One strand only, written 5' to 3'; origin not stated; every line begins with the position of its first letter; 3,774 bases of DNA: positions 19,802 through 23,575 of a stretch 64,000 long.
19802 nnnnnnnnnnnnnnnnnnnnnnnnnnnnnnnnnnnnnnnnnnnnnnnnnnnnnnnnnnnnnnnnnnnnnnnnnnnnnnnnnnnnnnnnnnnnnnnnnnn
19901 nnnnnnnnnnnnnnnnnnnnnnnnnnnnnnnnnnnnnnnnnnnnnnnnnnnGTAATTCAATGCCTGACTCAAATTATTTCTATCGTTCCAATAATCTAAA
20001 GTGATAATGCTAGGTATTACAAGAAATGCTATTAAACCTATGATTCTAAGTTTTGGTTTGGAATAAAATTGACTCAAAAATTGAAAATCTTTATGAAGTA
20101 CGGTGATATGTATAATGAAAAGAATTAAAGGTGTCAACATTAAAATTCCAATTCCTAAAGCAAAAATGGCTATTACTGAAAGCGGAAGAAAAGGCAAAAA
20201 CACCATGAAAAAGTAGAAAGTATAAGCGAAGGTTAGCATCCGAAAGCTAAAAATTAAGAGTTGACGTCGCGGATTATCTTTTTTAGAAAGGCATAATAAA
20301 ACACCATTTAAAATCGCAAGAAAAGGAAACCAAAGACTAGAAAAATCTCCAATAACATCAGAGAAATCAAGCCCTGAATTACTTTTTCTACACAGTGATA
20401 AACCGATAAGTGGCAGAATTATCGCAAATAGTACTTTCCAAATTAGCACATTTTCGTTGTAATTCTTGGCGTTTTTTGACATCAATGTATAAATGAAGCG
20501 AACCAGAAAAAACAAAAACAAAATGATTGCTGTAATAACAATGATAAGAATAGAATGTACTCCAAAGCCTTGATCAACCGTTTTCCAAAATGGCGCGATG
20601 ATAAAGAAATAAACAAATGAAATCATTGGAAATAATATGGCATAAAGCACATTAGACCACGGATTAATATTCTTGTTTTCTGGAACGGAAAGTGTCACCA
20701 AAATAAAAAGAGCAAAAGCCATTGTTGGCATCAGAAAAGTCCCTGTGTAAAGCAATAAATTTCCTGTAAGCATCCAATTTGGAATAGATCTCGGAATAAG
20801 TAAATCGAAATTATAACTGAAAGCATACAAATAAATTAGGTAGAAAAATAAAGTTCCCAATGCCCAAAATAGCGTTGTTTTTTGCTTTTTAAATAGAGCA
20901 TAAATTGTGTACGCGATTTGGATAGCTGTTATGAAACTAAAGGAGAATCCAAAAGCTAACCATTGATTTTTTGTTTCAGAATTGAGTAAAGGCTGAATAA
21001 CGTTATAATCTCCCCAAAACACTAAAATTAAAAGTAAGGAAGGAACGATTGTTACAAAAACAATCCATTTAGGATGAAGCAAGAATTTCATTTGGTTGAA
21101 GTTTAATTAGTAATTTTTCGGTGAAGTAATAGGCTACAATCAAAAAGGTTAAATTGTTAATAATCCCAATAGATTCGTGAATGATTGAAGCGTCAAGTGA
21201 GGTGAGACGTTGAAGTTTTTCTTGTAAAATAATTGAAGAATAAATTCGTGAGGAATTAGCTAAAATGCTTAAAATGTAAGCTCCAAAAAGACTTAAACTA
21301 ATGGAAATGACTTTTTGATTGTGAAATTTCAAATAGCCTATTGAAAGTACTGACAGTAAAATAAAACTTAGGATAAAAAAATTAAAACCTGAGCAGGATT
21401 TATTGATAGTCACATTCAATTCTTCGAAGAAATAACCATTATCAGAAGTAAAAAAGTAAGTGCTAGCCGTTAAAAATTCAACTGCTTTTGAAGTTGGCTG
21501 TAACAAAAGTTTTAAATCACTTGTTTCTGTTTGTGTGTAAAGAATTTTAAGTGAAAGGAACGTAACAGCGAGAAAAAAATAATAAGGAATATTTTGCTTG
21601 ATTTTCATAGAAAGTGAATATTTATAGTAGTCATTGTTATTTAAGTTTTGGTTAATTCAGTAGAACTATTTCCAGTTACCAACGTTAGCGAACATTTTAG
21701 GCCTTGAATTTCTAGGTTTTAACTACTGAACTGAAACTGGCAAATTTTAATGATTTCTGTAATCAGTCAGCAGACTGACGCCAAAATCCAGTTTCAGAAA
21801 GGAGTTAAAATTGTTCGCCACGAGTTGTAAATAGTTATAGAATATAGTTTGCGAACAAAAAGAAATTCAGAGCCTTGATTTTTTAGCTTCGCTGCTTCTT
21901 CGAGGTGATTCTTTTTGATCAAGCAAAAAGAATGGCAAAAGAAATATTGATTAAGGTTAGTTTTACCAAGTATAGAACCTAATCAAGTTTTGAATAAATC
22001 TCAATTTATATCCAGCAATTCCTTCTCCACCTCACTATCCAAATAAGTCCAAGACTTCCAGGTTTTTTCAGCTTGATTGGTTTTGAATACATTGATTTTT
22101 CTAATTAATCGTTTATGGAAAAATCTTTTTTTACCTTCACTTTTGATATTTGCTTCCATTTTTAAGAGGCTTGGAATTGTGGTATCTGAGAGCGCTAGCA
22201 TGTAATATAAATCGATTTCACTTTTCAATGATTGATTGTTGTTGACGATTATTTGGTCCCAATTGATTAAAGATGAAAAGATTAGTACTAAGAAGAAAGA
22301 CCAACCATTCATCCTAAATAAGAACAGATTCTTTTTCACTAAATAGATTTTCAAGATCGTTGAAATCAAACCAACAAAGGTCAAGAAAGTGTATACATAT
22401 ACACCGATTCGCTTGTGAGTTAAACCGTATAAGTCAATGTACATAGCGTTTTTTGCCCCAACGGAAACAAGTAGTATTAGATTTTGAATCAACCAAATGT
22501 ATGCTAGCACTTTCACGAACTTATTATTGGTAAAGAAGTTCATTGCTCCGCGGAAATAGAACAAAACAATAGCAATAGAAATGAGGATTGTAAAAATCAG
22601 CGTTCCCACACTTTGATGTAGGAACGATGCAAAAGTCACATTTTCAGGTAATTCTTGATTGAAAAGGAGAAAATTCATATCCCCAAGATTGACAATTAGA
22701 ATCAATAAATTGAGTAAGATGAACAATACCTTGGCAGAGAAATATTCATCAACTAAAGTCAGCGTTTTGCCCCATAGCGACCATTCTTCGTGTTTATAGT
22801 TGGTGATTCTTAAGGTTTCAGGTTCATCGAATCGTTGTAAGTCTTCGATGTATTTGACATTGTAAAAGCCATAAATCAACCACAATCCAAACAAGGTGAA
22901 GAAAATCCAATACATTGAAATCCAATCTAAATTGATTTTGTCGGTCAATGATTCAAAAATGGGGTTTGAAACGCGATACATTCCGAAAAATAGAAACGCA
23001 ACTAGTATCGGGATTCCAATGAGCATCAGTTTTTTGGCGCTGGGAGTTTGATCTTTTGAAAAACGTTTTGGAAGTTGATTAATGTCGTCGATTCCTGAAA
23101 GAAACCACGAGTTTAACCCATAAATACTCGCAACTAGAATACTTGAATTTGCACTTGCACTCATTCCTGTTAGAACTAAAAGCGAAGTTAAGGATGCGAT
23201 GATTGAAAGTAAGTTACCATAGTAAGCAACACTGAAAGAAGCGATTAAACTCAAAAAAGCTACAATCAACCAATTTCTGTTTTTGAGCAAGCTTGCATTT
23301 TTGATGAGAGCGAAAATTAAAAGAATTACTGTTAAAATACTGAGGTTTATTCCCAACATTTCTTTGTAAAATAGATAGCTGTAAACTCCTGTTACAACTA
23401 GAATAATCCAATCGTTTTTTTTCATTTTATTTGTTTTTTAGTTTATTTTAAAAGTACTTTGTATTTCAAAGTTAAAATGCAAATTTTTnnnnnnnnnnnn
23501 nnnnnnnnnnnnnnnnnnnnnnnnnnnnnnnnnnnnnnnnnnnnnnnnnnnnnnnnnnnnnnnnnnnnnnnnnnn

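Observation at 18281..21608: Dedicated exosortase (XrtK-like) with a single giant MSEP-CTERM substrate of unusual topology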

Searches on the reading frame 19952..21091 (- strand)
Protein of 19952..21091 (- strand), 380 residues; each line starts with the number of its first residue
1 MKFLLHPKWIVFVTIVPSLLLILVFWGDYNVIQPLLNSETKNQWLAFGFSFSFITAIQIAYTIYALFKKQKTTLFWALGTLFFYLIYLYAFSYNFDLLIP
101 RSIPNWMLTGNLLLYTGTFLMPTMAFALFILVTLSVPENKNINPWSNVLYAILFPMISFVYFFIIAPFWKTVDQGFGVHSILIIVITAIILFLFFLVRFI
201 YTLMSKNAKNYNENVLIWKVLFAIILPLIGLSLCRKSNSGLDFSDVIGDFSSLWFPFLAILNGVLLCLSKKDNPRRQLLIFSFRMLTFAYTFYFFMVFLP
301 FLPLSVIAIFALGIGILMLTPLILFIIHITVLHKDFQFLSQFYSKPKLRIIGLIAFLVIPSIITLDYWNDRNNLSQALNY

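Call 19: search_protein_families(library=pfam, proteins=[window:19952-21091:-], max_evalue=10)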
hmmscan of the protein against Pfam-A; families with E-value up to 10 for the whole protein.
window:19952-21091:- (380 aa): 0 families

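Call 50: search_protein_representatives(alignment_id=A3)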
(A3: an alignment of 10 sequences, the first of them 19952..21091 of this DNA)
Query: 10 sequences, 383 profile positions. Proteins with E-value up to 0.001 (for the whole library): 759; up to 1e-10: 697; up to 1e-30: 418. The best 150 are listed.
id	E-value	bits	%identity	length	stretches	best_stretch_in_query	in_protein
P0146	5.8e-161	552.4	-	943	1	1-383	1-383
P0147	8.1e-156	535.5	-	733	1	1-383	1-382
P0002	6.8e-150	516.0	-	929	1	1-383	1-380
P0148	1.9e-142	491.5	-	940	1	1-383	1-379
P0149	2.1e-134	465.0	-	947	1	1-383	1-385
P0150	3.2e-132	457.8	-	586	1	1-383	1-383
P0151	7.4e-132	456.6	-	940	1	1-383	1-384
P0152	2.7e-131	454.8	-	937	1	1-383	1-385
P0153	6.9e-130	450.1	-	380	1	1-377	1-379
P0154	7.5e-130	450.0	-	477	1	1-383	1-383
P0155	1.4e-129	449.2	-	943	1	1-383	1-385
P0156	1.8e-128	445.5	-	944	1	1-383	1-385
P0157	4.5e-128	444.2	-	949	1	1-383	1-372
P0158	1.5e-127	442.5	-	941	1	1-383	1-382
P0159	1.6e-127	442.4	-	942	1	1-383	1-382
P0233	3.6e-103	362.2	-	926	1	1-383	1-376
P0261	3.9e-94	332.5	-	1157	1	1-381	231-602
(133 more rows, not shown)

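Call 52: find_homologous_proteins(query=P0261, max_evalue=0.001)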
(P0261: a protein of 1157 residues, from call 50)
Query P0261 (1157 aa): 4 proteins with E <= 0.001 among 8000 candidates.
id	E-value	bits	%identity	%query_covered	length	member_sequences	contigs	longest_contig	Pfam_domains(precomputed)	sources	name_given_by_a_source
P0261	0.0e+0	2639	100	100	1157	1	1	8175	PF08487.17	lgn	-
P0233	1.9e-271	922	49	79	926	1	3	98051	PF08487.17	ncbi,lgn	-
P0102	5.8e-177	609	36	78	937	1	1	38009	PF08487.17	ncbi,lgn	ncbi:MAG: MSEP-CTERM sorting domain-containing protein [Chitinophagales bacterium]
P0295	1.9e-162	561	37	80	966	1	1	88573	-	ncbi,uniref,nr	ncbi:MSEP-CTERM sorting domain-containing protein [Hymenobacter amundsenii]|uniref:MSEP-CTERM sortin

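Call 53: find_encoding_contigs(protein=P0261, flank=3000, max_places=2)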
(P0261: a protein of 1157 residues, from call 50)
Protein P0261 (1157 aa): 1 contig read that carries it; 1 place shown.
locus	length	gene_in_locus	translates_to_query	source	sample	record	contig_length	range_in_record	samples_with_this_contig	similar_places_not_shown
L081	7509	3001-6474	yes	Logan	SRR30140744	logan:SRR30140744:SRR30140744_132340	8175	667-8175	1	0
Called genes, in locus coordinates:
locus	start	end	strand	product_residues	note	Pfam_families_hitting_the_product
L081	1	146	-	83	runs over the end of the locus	-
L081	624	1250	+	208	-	-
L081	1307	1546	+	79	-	PF13601:HTH_34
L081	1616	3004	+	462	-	PF06123:CreD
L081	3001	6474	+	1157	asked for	PF08487:VIT (weak)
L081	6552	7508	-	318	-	?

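Call 54: find_encoding_contigs(protein=P0233, flank=3000, max_places=2)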
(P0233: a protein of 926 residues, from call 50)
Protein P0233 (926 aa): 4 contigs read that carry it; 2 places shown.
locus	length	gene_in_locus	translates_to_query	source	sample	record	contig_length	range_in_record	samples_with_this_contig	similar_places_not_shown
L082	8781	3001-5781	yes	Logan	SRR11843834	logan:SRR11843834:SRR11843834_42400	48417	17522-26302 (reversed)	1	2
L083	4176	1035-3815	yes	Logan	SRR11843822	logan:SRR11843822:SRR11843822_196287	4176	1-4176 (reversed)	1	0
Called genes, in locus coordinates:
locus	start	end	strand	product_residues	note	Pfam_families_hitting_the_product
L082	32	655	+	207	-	-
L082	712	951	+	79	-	PF13601:HTH_34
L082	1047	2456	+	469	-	PF06123:CreD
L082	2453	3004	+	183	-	-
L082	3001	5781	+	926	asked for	PF08487:VIT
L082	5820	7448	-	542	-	PF00171:Aldedh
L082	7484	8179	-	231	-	PF00702:Hydrolase, PF12710:HAD (weak), PF13419:HAD_2, PF13242:Hydrolase_like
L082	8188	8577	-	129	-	PF01022:HTH_5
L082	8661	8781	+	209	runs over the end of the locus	PF13620:CarboxypepD_reg (weak), PF13715:CarbopepD_reg_2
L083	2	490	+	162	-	?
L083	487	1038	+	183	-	-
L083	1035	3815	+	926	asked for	PF08487:VIT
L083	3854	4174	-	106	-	?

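Call 66: search_protein_families(library=ncbifam, proteins=[window:19952-21091:-], max_evalue=10)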
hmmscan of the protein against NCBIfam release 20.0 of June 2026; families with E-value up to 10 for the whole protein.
window:19952-21091:- (380 aa): 3 families
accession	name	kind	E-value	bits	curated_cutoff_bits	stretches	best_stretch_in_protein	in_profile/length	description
TIGR04286.1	MSEP-CTERM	equivalog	4e-81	273.3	150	1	4-380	3-369/920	MSEP-CTERM sorting domain-containing protein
TIGR04477.1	sorted_by_XrtN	equivalog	2.1e-05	22.9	250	1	151-373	4-211/822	XrtN system VIT domain-containing protein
NF006283.1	PRK08455.1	equivalog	0.41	10.2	187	1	177-213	14-50/182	flagellar basal body-associated protein FliL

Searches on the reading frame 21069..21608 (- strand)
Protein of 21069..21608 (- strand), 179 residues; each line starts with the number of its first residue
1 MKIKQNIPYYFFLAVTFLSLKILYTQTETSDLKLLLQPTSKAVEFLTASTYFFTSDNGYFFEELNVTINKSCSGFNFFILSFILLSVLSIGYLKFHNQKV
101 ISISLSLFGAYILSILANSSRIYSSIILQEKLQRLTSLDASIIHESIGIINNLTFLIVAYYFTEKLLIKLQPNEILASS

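Call 3: search_protein_families(library=ncbifam, proteins=[window:21069-21608:-], max_evalue=0.01)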
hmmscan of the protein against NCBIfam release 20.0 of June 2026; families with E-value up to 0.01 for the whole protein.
window:21069-21608:- (179 aa): 3 families
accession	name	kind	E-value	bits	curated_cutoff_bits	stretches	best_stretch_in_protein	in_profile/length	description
TIGR04287.1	exosort_XrtK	exception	7.3e-42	142.7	55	1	5-169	1-161/163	exosortase K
TIGR04178.1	exo_archaeo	signature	3.7e-06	27.1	23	1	66-163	1-91/97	exosortase/archaeosortase family protein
TIGR03109.2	exosort_XrtA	exception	9.8e-06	25.2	208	1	39-150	136-243/261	exosortase A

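Call 4: search_protein_families(library=pfam, proteins=[window:21069-21608:-], max_evalue=0.01)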
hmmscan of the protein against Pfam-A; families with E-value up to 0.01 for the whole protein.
window:21069-21608:- (179 aa): 1 family
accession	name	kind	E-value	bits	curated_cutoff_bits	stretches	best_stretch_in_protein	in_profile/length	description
PF09721.15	Exosortase_EpsH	-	5.2e-08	33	25.7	1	11-159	104-247/254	Transmembrane exosortase (Exosortase_EpsH)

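Call 8: find_homologous_proteins(query=window:21069-21608:-, max_evalue=0.001)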
Query window:21069-21608:- (179 aa): 25 proteins with E <= 0.001 among 338 candidates.
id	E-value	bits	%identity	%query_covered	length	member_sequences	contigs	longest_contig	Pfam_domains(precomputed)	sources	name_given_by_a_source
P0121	1.9e-92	326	92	100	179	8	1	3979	-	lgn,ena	-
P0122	8.2e-86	304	86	100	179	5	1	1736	PF09721.16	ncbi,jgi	jgi:exosortase K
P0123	4.3e-85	302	85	100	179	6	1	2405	PF09721.16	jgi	jgi:exosortase K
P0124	2.4e-78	280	82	100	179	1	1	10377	PF09721.16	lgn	-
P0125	1.7e-50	189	89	64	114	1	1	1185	-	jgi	jgi:exosortase K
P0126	1.4e-49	186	54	100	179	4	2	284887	PF09721.16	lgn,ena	-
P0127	9.7e-41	158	46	97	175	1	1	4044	PF09721.16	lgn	-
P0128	2.4e-39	153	49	96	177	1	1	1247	PF09721.16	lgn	-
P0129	1.0e-38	151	46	99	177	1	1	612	-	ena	-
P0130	4.8e-38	149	51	88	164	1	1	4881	PF09721.16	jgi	jgi:exosortase K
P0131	2.7e-37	146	45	99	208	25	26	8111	-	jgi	jgi:exosortase K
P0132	3.9e-37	146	46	94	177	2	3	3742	-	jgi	jgi:exosortase K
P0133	6.9e-37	145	46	93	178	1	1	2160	-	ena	-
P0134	1.5e-36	144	48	99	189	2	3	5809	PF09721.16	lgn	-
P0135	5.4e-36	142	44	99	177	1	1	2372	PF09721.16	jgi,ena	-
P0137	1.3e-35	141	45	99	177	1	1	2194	PF09721.16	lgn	-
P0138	3.3e-35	140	45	92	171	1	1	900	PF09721.16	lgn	-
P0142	1.3e-32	131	43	92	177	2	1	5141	PF09721.16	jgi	jgi:exosortase K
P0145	4.8e-21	94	38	87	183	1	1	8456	PF09721.16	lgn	-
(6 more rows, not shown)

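Call 12: search_solved_structures(query=A2, max_evalue=10, show_alignments=2)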
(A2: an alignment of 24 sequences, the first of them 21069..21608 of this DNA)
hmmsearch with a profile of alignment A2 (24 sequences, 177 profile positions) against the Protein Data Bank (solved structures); distinct sequences matched with E-value up to 10: 0.

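Call 44: predict_structure(alignment_id=A2)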
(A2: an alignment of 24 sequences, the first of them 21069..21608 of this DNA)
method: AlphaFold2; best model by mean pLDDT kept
length: 179 residues; sequences in the alignment: 24
mean_pLDDT: 86.9   pTM: 0.80
mean pLDDT of the five models: 86.9, 86.7, 85.1, 84.8, 82.2
residues with pLDDT >= 90: 85; 70-90: 82; 50-70: 5; < 50: 7
segments of 3 or more residues with pLDDT < 50: 174-179
pLDDT, mean of each block of 10 residues (from residue 1): 74 94 90 87 90 86 86 91 95 89 94 94 86 83 87 96 90 49
secondary structure, 60 per line:
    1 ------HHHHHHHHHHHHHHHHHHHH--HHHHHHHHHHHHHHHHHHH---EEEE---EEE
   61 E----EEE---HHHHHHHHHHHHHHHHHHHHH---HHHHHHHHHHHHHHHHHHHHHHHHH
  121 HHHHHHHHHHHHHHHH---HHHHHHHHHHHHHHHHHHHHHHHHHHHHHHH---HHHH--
elements in order: H7-26 H29-47 E51-54 E58-61 E66-68 H72-92 H96-136 H140-170 H174-177

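Call 48: fold_search(model_id=the predicted structure, library=pdb)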
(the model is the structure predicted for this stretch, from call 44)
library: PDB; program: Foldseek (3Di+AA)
matches with E <= 10: 240; with E <= 0.001: 0
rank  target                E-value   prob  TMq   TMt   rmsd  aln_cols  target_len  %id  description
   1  8qle                  2.8e-01  0.21  0.25  0.19  13.3       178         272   10  Crystal structure of the light-driven sodium pump ErNaR in the monomeric form at pH 4.6 (released 2024-04-24)
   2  9jc2_B                3.9e-01  0.16  0.22  0.24  17.2       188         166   12  Engineering of ATP synthase Fo (released 2025-07-09)
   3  6ybz_D                4.9e-01  0.18  0.26  0.19  13.9       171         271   13  Crystal structure of the D116N mutant of the light-driven sodium pump KR2 in the pentameric form, pH 8.0 (released 2020-04-08)
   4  9itt_T                4.9e-01  0.15  0.25  0.22  15.9       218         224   14  Chloroflexus aurantiacus ADP-bound ATP synthase, state 2 (released 2025-03-19)
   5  6ybz_A                5.7e-01  0.16  0.26  0.19  13.5       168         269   12  Crystal structure of the D116N mutant of the light-driven sodium pump KR2 in the pentameric form, pH 8.0 (released 2020-04-08)
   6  4xtn_A                6.1e-01  0.09  0.19  0.15  13.5       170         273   12  Crystal structure of the light-driven sodium pump KR2 in the pentameric red form, pH 4.9 (released 2015-04-01)
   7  6n2d_a                6.4e-01  0.13  0.23  0.21  13.7       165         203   16  Bacillus PS3 ATP synthase membrane region (released 2019-02-20)
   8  9ito_T                6.8e-01  0.15  0.27  0.23  13.4       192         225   19  Chloroflexus aurantiacus ATP synthase, state 2, focused refinement of FO (released 2025-03-19)
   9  7q36                  8.9e-01  0.12  0.23  0.16  13.9       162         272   10  Crystal structure of KR2 sodium pump rhodopsin pressurized with krypton (released 2022-04-27)
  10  6fuf_A                8.9e-01  0.08  0.22  0.14  19.7       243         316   14  Crystal structure of the rhodopsin-mini-Go complex (released 2018-10-03)
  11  7mt8_MODEL_1_R        1.1e+00  0.08  0.23  0.14  17.5       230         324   15  Rhodopsin kinase (GRK1)-S5E/S488E/T489E in complex with rhodopsin (released 2021-07-07)
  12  9jc2_A                1.2e+00  0.10  0.22  0.24  16.9       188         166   13  Engineering of ATP synthase Fo (released 2025-07-09)
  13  6vof_a                1.2e+00  0.05  0.17  0.16  15.5       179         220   13  Chloroplast ATP synthase (O2, CF1FO) (released 2020-09-09)
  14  2bnl_C                1.4e+00  0.09  0.21  0.26  15.0       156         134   15  The structure of the N-terminal domain of RsbR (released 2005-11-03)
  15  9jqy_A                1.4e+00  0.06  0.20  0.15  17.3       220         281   14  Structural Insights into Selective Antagonism of TG6-129 and EP4 Prostaglandin Receptor (released 2025-10-22)
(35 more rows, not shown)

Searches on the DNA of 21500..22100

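Call 58: search_rna_families(source=window, start=21500, end=22100, threshold=evalue, max_evalue=1)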
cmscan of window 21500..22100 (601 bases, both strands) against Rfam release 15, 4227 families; matches with E-value up to 1: 0.
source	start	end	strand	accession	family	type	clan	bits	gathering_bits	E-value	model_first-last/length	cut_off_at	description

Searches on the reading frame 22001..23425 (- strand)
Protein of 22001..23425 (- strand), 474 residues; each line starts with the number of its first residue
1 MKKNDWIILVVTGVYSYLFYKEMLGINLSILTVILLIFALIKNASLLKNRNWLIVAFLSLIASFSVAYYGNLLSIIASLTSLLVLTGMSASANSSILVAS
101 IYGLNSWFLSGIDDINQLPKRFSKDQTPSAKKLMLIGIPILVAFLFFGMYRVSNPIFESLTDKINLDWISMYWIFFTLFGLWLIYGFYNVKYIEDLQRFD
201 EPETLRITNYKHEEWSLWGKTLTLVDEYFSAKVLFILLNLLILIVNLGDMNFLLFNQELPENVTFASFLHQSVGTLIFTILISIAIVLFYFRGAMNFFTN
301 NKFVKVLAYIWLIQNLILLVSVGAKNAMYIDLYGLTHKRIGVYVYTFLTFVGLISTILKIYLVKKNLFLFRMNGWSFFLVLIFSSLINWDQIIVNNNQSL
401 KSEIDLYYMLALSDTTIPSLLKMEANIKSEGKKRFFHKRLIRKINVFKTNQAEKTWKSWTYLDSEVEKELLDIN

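Call 3: search_protein_families(library=ncbifam, proteins=[window:22001-23425:-], max_evalue=0.01)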
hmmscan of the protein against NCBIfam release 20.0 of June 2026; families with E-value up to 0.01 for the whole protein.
window:22001-23425:- (474 aa): 0 families

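Call 4: search_protein_families(library=pfam, proteins=[window:22001-23425:-], max_evalue=0.01)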
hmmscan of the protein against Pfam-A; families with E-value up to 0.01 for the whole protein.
window:22001-23425:- (474 aa): 2 families
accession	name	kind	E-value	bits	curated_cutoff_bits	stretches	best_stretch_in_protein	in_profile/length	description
PF13687.11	DUF4153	-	1e-40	140.5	27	1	9-422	4-372/373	Domain of unknown function (DUF4153)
PF11992.13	TgpA_N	-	0.0092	15.5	30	1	8-146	57-179/333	TgpA N-terminal domain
